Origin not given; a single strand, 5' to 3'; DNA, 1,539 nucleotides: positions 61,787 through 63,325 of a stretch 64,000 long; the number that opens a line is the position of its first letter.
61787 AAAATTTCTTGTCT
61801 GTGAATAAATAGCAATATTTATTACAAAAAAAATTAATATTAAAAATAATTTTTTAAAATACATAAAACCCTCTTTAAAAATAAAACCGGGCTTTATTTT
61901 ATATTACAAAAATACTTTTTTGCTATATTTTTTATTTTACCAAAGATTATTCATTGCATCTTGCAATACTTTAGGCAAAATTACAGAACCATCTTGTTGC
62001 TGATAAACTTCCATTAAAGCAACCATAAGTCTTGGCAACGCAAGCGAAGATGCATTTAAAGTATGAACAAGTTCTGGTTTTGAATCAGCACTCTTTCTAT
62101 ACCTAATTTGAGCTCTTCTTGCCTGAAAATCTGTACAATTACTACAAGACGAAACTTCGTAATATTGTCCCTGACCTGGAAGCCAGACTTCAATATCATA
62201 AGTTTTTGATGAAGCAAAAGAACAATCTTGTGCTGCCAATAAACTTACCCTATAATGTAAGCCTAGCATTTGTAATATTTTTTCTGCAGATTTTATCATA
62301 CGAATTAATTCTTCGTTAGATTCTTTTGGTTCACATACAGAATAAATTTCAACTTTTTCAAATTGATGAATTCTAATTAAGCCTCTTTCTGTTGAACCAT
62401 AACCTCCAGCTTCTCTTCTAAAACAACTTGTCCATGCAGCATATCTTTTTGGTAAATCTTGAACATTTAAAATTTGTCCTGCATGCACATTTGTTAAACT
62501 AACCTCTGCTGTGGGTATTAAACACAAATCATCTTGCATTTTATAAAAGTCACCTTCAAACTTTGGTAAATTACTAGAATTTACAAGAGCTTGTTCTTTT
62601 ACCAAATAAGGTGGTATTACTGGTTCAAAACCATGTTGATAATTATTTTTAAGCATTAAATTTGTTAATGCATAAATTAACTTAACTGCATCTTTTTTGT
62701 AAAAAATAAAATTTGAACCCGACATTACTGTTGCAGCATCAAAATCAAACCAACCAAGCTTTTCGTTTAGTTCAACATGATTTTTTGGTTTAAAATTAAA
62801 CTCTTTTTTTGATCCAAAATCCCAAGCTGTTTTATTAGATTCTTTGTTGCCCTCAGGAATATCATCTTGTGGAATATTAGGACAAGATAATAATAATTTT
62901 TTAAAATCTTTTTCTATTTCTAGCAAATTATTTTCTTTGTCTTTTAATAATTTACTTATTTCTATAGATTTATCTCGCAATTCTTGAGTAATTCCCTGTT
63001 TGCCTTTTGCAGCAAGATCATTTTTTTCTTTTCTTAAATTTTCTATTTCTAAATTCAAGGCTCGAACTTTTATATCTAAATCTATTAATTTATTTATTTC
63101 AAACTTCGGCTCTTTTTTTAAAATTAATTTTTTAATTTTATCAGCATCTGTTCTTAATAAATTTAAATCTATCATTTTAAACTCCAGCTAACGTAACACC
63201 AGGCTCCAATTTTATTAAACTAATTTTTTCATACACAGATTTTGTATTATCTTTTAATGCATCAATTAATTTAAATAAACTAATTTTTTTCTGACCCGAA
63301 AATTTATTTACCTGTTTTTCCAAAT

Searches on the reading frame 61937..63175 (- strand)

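Call 14: search_protein_families(library=pfam, proteins=[window:61937-63175:-], max_evalue=0.00001)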
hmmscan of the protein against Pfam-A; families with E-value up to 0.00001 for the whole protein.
window:61937-63175:- (412 aa): 2 families
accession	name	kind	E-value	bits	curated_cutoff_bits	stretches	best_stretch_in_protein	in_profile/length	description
PF00587.30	tRNA-synt_2b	-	4.1e-38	131.7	29.3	1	214-391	8-179/179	tRNA synthetase class II core domain (G, H, P, S and T)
PF02403.27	Seryl_tRNA_N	-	6.7e-14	52.5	28.2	1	1-102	1-108/108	Seryl-tRNA synthetase N-terminal domain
